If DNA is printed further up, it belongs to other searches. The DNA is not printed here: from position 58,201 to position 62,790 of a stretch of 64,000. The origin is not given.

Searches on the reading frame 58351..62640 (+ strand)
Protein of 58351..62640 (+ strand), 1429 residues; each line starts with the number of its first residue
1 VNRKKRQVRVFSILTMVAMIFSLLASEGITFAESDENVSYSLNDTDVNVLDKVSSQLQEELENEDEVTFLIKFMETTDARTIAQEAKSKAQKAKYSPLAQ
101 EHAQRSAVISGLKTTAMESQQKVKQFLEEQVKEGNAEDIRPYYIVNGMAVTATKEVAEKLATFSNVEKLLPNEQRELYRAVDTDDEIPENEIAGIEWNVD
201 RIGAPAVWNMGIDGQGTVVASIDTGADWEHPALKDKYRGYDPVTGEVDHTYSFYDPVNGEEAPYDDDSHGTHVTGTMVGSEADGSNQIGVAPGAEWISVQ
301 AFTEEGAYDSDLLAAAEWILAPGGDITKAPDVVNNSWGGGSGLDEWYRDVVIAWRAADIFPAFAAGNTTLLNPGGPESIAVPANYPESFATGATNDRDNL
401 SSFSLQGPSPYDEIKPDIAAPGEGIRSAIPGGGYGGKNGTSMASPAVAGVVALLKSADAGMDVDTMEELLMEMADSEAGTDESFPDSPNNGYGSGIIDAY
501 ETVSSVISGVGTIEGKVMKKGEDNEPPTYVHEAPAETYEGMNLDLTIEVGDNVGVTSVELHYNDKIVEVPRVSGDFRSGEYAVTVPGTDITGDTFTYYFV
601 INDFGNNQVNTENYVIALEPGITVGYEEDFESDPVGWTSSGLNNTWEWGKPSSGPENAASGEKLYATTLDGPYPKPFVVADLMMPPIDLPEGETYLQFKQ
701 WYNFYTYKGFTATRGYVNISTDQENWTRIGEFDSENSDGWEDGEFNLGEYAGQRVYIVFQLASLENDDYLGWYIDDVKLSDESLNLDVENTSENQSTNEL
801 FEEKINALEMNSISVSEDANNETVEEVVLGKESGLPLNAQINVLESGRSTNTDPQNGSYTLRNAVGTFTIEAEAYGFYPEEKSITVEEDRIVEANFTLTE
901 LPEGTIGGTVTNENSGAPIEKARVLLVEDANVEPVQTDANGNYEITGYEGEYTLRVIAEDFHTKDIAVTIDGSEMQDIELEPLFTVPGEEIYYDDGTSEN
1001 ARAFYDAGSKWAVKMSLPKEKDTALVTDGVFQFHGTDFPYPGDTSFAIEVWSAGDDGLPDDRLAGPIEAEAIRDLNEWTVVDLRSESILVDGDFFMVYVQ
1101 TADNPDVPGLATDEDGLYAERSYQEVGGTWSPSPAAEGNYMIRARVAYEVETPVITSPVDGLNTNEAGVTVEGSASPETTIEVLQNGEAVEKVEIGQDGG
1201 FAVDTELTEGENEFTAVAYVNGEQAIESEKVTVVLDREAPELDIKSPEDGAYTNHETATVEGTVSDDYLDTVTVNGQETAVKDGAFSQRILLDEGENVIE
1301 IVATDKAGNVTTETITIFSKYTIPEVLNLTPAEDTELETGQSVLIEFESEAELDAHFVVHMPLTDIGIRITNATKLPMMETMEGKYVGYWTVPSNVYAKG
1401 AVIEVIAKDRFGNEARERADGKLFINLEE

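Call 25: search_protein_families(library=pfam, proteins=[window:58351-62640:+], max_evalue=0.00001)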
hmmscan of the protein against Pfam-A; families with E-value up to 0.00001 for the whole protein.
window:58351-62640:+ (1429 aa): 5 families
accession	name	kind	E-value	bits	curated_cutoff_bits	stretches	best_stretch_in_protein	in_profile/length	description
PF00082.27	Peptidase_S8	-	3.1e-56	191.3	21.8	1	214-495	1-288/288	Subtilase family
PF09136.16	Glucodextran_B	-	1e-38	131.6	27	2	1240-1320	1-82/83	Glucodextranase, domain B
PF13620.12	CarboxypepD_reg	-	3.9e-19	69.2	32.3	2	905-980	1-81/82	Carboxypeptidase regulatory-like domain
PF13715.12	CarbopepD_reg_2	-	3.8e-18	65.7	32.2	1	906-980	1-74/88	CarboxypepD_reg-like domain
PF19077.6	Big_13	-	4.2e-06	27.6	27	0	1251-1315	22-96/102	Bacterial Ig-like domain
